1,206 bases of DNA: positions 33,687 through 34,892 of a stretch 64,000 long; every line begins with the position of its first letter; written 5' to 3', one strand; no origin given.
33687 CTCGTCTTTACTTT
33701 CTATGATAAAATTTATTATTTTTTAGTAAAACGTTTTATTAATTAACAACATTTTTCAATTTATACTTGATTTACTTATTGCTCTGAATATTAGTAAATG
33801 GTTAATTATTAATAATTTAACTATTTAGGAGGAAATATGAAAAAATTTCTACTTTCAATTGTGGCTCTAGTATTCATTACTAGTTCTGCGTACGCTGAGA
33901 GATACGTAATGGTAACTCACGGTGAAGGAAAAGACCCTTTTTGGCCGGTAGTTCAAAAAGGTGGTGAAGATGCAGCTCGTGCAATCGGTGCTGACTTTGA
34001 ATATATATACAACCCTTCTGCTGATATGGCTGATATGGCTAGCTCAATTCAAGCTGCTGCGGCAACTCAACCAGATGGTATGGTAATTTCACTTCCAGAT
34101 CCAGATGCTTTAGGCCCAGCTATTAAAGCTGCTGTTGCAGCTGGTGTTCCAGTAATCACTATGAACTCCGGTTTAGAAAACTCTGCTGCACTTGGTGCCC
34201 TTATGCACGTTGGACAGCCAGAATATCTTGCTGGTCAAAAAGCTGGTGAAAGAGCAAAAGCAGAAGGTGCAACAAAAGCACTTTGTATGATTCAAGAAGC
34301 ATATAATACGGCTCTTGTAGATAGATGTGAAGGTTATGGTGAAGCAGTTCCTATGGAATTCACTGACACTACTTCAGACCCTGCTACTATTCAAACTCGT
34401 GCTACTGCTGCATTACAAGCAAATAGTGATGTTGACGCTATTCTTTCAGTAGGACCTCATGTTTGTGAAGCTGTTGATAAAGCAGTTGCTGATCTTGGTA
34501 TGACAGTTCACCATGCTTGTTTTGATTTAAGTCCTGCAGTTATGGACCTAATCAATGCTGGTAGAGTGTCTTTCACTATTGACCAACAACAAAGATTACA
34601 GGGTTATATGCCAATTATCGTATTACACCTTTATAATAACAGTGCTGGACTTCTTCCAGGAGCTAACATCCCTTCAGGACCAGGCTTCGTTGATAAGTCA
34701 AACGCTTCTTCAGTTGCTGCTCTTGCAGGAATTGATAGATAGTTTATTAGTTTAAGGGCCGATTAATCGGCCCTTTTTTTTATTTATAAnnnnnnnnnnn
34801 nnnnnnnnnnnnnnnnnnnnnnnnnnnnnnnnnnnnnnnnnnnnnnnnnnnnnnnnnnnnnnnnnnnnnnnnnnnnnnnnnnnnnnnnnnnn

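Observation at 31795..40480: Orphan IolD + minimal CUT2 importer + two Fe(II)/2OG-oxygenase-like proteins flanking a Gfo/Idh/MocA oxidoreductase: an unassigned cyclitol or substituted-sugar module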

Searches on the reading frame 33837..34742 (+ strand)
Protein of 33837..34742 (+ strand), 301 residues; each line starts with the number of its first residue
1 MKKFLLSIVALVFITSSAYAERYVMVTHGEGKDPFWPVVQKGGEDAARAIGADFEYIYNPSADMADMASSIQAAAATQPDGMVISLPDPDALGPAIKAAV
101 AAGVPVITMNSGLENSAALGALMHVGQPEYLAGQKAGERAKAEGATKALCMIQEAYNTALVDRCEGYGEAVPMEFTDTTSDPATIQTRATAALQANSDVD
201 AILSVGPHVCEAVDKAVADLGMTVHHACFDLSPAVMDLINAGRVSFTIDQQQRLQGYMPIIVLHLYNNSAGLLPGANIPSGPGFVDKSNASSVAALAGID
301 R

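Call 3: search_protein_families(library=pfam, proteins=[window:33837-34742:+], max_evalue=0.01)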
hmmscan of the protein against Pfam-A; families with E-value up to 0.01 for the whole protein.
window:33837-34742:+ (301 aa): 1 family
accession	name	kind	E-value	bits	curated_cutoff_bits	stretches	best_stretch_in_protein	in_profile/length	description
PF13407.12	Peripla_BP_4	-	2.1e-36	126.2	35.1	1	28-263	6-250/258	Periplasmic binding protein domain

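Call 4: search_protein_families(library=ncbifam, proteins=[window:33837-34742:+], max_evalue=0.01)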
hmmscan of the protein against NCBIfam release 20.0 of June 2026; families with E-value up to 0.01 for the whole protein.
window:33837-34742:+ (301 aa): 5 families
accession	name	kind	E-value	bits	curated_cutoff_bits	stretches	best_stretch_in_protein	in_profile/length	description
NF052284.1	rhzpin_SBP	equivalog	1.2e-70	237.9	420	1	22-297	2-284/289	rhizopine catabolism ABC transporter substrate-binding protein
TIGR02637.1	RhaS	equivalog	2.4e-10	40.2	342.25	1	32-116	9-94/302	rhamnose ABC transporter substrate-binding protein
NF007936.0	PRK10653.1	equivalog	1.7e-08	34.1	337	1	5-258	9-268/295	ribose ABC transporter substrate-binding protein RbsB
NF011937.0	PRK15408.1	equivalog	9.9e-05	21.4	384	1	5-133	11-138/340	autoinducer 2 ABC transporter substrate-binding protein LsrB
NF007254.0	PRK09701.1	equivalog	0.00072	18.8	335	0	2-69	6-70/311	D-allose transporter substrate-binding protein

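Call 20: search_solved_structures(query=window:33837-34742:+, max_evalue=0.001)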
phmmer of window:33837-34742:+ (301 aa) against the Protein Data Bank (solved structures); distinct sequences matched with E-value up to 0.001: 39.
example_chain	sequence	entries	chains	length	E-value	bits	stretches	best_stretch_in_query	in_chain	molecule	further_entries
4ru1_A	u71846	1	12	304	7.2e-48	166.6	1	24-297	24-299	Monosaccharide ABC transporter substrate-binding protein, CUT2 family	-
3c6q_B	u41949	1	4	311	8.4e-23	84.3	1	29-268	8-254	Sugar ABC transporter, periplasmic sugar-binding protein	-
2h3h_A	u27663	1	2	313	9.8e-23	84.1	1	29-268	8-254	Sugar ABC transporter, periplasmic sugar-binding protein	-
2qvc_A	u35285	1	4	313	9.9e-23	84.1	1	29-268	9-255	Sugar ABC transporter, periplasmic sugar-binding protein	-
7x0g_A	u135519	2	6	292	6.7e-20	74.8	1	21-290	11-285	CbpA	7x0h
3rot_A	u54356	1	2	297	1e-19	74.2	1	21-268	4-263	ABC sugar transporter, periplasmic sugar binding protein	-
6sw4_A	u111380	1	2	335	1.3e-16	64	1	20-269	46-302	Arabinose binding protein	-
3g1w_A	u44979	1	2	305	2.3e-14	56.7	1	20-267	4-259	Sugar ABC transporter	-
5xsj_X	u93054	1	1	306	1.2e-13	54.2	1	22-262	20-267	Periplasmic binding protein/LacI transcriptional regulator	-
5xss_X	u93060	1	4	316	1.4e-13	54.1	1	22-262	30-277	Periplasmic binding protein/LacI transcriptional regulator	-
5xsd_A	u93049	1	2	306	3.2e-13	52.9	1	22-262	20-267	Periplasmic binding protein/LacI transcriptional regulator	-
6gq0_A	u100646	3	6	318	4.6e-11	45.8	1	22-260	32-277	Putative sugar binding protein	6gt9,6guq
4kq9_A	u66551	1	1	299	4.9e-10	42.5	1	18-266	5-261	Ribose ABC transporter, substrate binding protein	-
5dkv_A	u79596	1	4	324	1.1e-08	38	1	27-294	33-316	ABC transporter substrate binding protein (Ribose)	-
1drk_A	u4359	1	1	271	1.5e-08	37.6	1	33-250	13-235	D-RIBOSE-BINDING PROTEIN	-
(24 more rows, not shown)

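Call 64: search_dna_similar(query=window:33837-34742:+, collection=plasmids, mode=protein, max_rows=25)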
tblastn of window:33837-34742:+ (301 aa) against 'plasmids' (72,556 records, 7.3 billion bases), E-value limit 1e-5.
Records with a match: 403; places in all: 524; records where one place covers at least 80% of the query: 379.
Best place of each record, by identity: 60-80% 1; <60% 402.
By first word of the organism name: Rhizobium 172; Sinorhizobium 80; Agrobacterium 39; Shinella 17; Enterococcus 11; Paracoccus 10; Paraburkholderia 9; Thioclava 5; Thermus 5; Phyllobacterium 5; and 32 more.
By predicted mobility (MOB-suite, as given by PLSDB): non-mobilizable 217; conjugative 162; mobilizable 24.
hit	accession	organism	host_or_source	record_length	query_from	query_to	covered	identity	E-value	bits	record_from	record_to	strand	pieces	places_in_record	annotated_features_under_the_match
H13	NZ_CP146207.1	Sinorhizobium meliloti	-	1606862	1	301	100%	61.1%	1e-108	353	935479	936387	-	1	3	none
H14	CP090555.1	Neorhizobium galegae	Galega,Cell culture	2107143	1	297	99%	44.3%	2e-60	214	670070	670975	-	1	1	sugar ABC transporter substrate-binding protein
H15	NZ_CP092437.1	Rhizobium sp. K102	Phaseolus vulgaris,Cell culture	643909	3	297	98%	43.8%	4e-62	219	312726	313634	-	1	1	sugar ABC transporter substrate-binding protein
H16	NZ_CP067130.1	Paracoccus seriniphilus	cell culture,washing water of Bugula ...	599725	1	297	99%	43.4%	2e-57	206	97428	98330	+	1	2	sugar ABC transporter substrate-binding protein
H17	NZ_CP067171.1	Paracoccus aestuarii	cell culture,isolated from tidal flat ...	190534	1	297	99%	43.2%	1e-60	215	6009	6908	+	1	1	sugar ABC transporter substrate-binding protein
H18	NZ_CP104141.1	Rhizobium sp. WSM1274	Vicia sp.,cell culture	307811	1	297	99%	42.7%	6e-61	216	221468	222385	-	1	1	sugar ABC transporter substrate-binding protein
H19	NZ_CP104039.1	Rhizobium sp. SRDI969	Pisum sativum,Cell culture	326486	1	297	99%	42.7%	6e-61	216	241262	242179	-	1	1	sugar ABC transporter substrate-binding protein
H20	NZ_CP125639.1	Rhizobium leguminosarum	Phaseolus vulgaris,Pure culture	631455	1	297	99%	42.7%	2e-60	214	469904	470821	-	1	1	sugar ABC transporter substrate-binding protein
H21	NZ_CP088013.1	Rhizobium sp. T136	Melilotus albus,Cell culture,root nodule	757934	1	297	99%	42.7%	6e-54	196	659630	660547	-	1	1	sugar ABC transporter substrate-binding protein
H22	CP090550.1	Rhizobium leguminosarum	Trifolium pratense,Cell culture,Plant ...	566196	1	297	98%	42.6%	1e-50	226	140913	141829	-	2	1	none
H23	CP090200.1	Rhizobium leguminosarum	Trifolium ambiguum,Cell culture,nodule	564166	1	297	99%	42.3%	6e-60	213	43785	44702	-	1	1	sugar ABC transporter substrate-binding protein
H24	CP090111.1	Rhizobium leguminosarum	Trifolium ambiguum,Cell culture,Plant ...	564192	1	297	99%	42.3%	6e-60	213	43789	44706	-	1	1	sugar ABC transporter substrate-binding protein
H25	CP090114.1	Rhizobium leguminosarum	Trifolium ambiguum,Cell culture,Plant ...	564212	1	297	99%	42.3%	6e-60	213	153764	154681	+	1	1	sugar ABC transporter substrate-binding protein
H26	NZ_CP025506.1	Rhizobium leguminosarum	Pisum sativum,pea nodule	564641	1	297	99%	42.3%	6e-60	213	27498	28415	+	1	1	sugar ABC transporter substrate-binding protein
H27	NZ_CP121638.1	Rhizobium leguminosarum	Trifolium ambiguum,cell culture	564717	1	297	99%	42.3%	6e-60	213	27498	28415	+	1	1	sugar ABC transporter substrate-binding protein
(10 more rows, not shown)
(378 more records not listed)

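Call 66: get_annotated_region(hit=H13, flank=12000)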
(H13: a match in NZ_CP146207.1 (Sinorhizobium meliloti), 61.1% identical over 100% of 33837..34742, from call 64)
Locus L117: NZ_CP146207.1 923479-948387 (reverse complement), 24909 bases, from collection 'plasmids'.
description: Sinorhizobium meliloti strain MABNR56 plasmid pSmeMABNR56a, complete sequence
organism: Sinorhizobium meliloti (NCBI taxid 382)
taxonomy: Bacteria; Pseudomonadota; Alphaproteobacteria; Hyphomicrobiales; Rhizobiaceae; Sinorhizobium; Sinorhizobium meliloti
host: -; source: -; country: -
typing (MOB-suite, as given by PLSDB): conjugative; relaxase MOBQ; mating-pair formation MPF_T
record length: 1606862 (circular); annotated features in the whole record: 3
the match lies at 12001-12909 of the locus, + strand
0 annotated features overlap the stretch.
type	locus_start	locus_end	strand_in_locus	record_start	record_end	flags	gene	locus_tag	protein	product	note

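Call 67: get_annotated_region(hit=H17, flank=9000)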
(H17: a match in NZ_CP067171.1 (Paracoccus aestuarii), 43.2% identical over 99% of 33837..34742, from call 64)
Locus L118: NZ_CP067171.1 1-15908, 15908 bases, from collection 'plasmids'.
description: Paracoccus aestuarii strain DSM 19484 plasmid p190534, complete sequence
organism: Paracoccus aestuarii (NCBI taxid 453842)
taxonomy: Bacteria; Pseudomonadota; Alphaproteobacteria; Rhodobacterales; Paracoccaceae; Paracoccus; Paracoccus aestuarii
host: -; source: cell culture,isolated from tidal flat sediment; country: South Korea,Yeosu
typing (MOB-suite, as given by PLSDB): non-mobilizable; replicon rep_cluster_746
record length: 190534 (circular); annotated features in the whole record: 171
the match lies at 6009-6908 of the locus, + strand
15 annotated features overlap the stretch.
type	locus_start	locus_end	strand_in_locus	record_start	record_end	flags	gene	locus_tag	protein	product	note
CDS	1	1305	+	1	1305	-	-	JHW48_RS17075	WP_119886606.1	AAA family ATPase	-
CDS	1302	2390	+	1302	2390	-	-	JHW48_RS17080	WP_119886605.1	ParB N-terminal domain-containing protein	-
CDS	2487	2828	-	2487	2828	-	-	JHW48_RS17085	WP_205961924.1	hypothetical protein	-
CDS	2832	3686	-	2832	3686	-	-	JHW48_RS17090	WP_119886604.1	SPFH domain-containing protein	-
CDS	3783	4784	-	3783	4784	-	-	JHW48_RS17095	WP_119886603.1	substrate-binding domain-containing protein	-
CDS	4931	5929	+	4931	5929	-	iolG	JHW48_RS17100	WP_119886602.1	inositol 2-dehydrogenase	GO:0019310 - inositol catabolic process [Evidence IEA]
CDS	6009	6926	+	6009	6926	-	-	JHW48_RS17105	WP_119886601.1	sugar ABC transporter substrate-binding protein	-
CDS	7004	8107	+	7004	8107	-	-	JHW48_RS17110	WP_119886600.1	ABC transporter permease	GO:0008643 - carbohydrate transport [Evidence IEA]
CDS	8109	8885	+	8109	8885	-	-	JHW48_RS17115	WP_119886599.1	ATP-binding cassette domain-containing protein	-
CDS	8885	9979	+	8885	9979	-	-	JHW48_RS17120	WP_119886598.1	Gfo/Idh/MocA family oxidoreductase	-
CDS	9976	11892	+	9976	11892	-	iolC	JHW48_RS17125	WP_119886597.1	5-dehydro-2-deoxygluconokinase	GO:0019310 - inositol catabolic process [Evidence IEA]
CDS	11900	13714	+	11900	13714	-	iolD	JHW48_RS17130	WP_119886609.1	3D-(3,5/4)-trihydroxycyclohexane-1,2-dione acylhydrolase (decyclizing)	GO:0019310 - inositol catabolic process [Evidence IEA]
CDS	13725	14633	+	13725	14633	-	iolE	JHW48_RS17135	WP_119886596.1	myo-inosose-2 dehydratase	GO:0019310 - inositol catabolic process [Evidence IEA]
CDS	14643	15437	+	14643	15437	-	iolB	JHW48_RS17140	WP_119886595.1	5-deoxy-glucuronate isomerase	GO:0019310 - inositol catabolic process [Evidence IEA]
CDS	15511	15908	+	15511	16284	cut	-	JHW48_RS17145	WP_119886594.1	SDR family oxidoreductase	-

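Call 70: search_protein_families(library=pfam, proteins=[L117:3569-5230:-, L117:5318-6010:-, L117:6929-8284:+, L117:8281-9426:+, L117:9264-10364:+, L117:10812-11525:+, L117:14990-15808:+, L117:15931-16731:+, L117:16939-17811:+, L117:20016-20927:-], max_evalue=0.0001)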
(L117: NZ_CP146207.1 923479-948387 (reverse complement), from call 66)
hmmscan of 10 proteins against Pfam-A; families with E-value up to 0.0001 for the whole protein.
L117:3569-5230:- (553 aa): 1 family
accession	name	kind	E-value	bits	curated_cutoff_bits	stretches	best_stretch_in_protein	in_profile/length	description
PF00496.27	SBP_bac_5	-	4.9e-81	273.1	32.4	1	97-451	1-349/368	Bacterial extracellular solute-binding proteins, family 5 Middle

L117:5318-6010:- (230 aa): 0 families

L117:6929-8284:+ (451 aa): 2 families
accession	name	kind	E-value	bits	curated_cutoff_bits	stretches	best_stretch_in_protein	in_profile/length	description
PF07005.16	SBD_N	-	2e-36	126.4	25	1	41-255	2-220/230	Sugar-binding N-terminal domain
PF17042.10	NBD_C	-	1.3e-25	91.2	28.3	1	287-443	1-168/168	Nucleotide-binding C-terminal domain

L117:8281-9426:+ (381 aa): 1 family
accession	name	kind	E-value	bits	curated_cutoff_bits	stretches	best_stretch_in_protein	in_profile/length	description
PF04199.19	Cyclase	-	4.9e-13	49.9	23.1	1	130-307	10-141/142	Putative cyclase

L117:9264-10364:+ (366 aa): 3 families
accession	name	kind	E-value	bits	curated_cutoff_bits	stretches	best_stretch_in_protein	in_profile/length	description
PF01408.29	GFO_IDH_MocA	-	7.3e-19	69.1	24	1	77-189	1-115/120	Oxidoreductase family, NAD-binding Rossmann fold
PF03807.23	F420_oxidored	-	1.3e-06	29.3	21.6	1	79-159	2-84/94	NADP oxidoreductase coenzyme F420-dependent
PF22725.1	GFO_IDH_MocA_C3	-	2.4e-06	28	27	1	233-311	32-122/124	GFO/IDH/MocA C-terminal domain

L117:10812-11525:+ (237 aa): 3 families
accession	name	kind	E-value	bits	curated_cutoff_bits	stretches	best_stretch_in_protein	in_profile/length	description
PF00106.31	adh_short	-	1.5e-22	80.4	26.6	1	3-177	3-191/195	short chain dehydrogenase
PF13561.12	adh_short_C2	-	9.5e-20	71.6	27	1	7-216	1-215/236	Enoyl-(Acyl carrier protein) reductase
PF08659.16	KR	-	2.2e-05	24.9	22.6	0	55-147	68-158/180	KR domain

L117:14990-15808:+ (272 aa): 3 families
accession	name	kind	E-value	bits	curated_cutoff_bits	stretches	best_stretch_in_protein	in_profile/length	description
PF00455.28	DeoRC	-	4.1e-41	141.1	31.8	1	86-243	2-159/160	DeoR C terminal sensor domain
PF08220.18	HTH_DeoR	-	6.3e-14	51.9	21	1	20-72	1-53/57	DeoR-like helix-turn-helix domain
PF08279.18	HTH_11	-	2.9e-07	30.7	25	1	20-62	1-44/55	HTH domain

L117:15931-16731:+ (266 aa): 5 families
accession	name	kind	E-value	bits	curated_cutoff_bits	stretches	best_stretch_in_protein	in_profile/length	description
PF00455.28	DeoRC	-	4.1e-42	144.3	31.8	1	85-243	2-160/160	DeoR C terminal sensor domain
PF08220.18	HTH_DeoR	-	3.3e-15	56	21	1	19-71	1-53/57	DeoR-like helix-turn-helix domain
PF08279.18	HTH_11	-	1.1e-07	32.1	25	1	20-63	2-46/55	HTH domain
PF13412.12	HTH_24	-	9.5e-06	25.5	21.9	1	22-62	7-47/48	Winged helix-turn-helix DNA-binding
PF13730.12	HTH_36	-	4e-05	23.8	25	1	31-60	24-53/55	Helix-turn-helix domain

L117:16939-17811:+ (290 aa): 1 family
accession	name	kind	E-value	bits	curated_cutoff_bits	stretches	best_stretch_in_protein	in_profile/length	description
PF01791.15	DeoC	-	2e-31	109.8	23.8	1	21-259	2-228/229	DeoC/LacD family aldolase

L117:20016-20927:- (303 aa): 2 families
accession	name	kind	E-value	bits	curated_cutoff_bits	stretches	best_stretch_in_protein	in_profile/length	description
PF07702.18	UTRA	-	1.6e-23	83.5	23.8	1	147-282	5-139/141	UTRA domain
PF00392.27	GntR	-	5.3e-14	52.1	27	1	58-120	2-64/64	Bacterial regulatory proteins, gntR family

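Call 81: search_protein_families(library=ncbifam, proteins=[L118:6009-6926:+, L117:11974-12912:+, L118:11900-13714:+], max_evalue=1e-10)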
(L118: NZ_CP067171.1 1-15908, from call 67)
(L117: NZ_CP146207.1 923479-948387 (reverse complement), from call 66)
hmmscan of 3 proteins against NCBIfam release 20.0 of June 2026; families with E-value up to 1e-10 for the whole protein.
L118:6009-6926:+ (305 aa): 1 family
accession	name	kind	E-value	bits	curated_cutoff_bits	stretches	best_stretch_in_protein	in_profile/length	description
NF052284.1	rhzpin_SBP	equivalog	3.2e-100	335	420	1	23-305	3-289/289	rhizopine catabolism ABC transporter substrate-binding protein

L117:11974-12912:+ (312 aa): 3 families
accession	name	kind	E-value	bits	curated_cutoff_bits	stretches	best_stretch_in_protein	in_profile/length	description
NF052284.1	rhzpin_SBP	equivalog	2.5e-72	243.5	420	1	31-306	2-282/289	rhizopine catabolism ABC transporter substrate-binding protein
TIGR02637.1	RhaS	equivalog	1.5e-11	44.1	342.25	0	40-263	8-241/302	rhamnose ABC transporter substrate-binding protein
NF007936.0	PRK10653.1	equivalog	3.6e-11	42.9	337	1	13-271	8-270/295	ribose ABC transporter substrate-binding protein RbsB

L118:11900-13714:+ (604 aa): 50 families (the best 25 are shown)
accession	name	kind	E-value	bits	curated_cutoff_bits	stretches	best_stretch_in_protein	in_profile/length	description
TIGR04377.1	myo_inos_iolD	equivalog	3.4e-247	822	715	1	6-587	1-598/616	3D-(3,5/4)-trihydroxycyclohexane-1,2-dione acylhydrolase (decyclizing)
TIGR00118.1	acolac_lg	equivalog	7e-59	199.7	538.35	1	31-557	15-532/557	biosynthetic-type acetolactate synthase large subunit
NF006187.0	PRK08322.1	equivalog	7.8e-58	196.2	509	1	64-557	49-526/548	acetolactate synthase large subunit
NF004710.0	PRK06048.1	equivalog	2.4e-54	184.8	976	1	4-557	5-535/561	acetolactate synthase large subunit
NF005860.0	PRK07789.1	equivalog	3.9e-54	184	881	1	62-555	80-574/615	acetolactate synthase large subunit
NF005651.0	PRK07418.1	subfamily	1.2e-52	178.9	942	1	61-558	67-558/617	acetolactate synthase large subunit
NF006524.0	PRK08978.1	equivalog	3.6e-52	177.4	738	1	60-544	44-509/548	acetolactate synthase 2 catalytic subunit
NF006016.1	PRK08155.1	equivalog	9.7e-51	172.8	870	1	61-556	48-529/554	acetolactate synthase large subunit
NF004919.0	PRK06276.1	equivalog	1.1e-50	172.5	866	1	61-554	45-533/582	acetolactate synthase large subunit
NF006052.0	PRK08199.1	subfamily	2.5e-49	168.1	539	1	57-560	49-538/559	thiamine pyrophosphate protein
NF005712.0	PRK07524.1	subfamily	4e-46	157.6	500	1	70-560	56-530/536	5-guanidino-2-oxopentanoate decarboxylase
NF005228.0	PRK06725.1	equivalog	5.5e-46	156.9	991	1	31-537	30-523/571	acetolactate synthase large subunit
NF005584.0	PRK07282.1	equivalog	7.8e-46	156.7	970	1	39-524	34-508/566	acetolactate synthase large subunit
NF005039.0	PRK06456.1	equivalog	1.7e-45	155.6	868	1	62-557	51-542/572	acetolactate synthase large subunit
NF006122.0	PRK08266.1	subfamily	1.7e-45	155.5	571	1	25-560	18-525/543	hypothetical protein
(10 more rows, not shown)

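Call 86: find_homologous_proteins(query=window:33837-34742:+, max_evalue=1e-30)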
Query window:33837-34742:+ (301 aa): 2279 proteins with E <= 1e-30 among 8000 candidates; the best 120 are listed.
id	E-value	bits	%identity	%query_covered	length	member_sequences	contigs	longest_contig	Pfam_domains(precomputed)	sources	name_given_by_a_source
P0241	2.9e-189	645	98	100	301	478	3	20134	PF13407.13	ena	-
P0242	1.4e-186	636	95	100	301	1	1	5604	PF13407.13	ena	-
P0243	4.2e-186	635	95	100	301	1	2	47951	PF13407.13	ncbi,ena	-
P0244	1.1e-183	627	94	100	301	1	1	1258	PF13407.13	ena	-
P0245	5.2e-183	625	94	100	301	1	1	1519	PF13407.13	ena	-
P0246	1.8e-182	623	94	100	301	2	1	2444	PF13407.13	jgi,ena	-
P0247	4.9e-182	622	94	100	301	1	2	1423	PF13407.13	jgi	jgi:simple sugar transport system substrate-binding protein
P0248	6.6e-182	621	94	100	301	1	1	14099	PF13407.13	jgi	-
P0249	7.9e-182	621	95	100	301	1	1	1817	PF13407.13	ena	-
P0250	8.8e-182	621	94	100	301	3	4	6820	PF13407.13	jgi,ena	-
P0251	1.0e-181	620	94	100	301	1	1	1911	PF13407.13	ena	-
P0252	1.2e-181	620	93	100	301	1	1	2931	PF13407.13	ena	-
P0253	1.3e-181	620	94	100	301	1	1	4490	PF13407.13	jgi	-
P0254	1.4e-181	620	93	100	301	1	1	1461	PF13407.13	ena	-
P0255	1.6e-181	620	93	100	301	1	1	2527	PF13407.13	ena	-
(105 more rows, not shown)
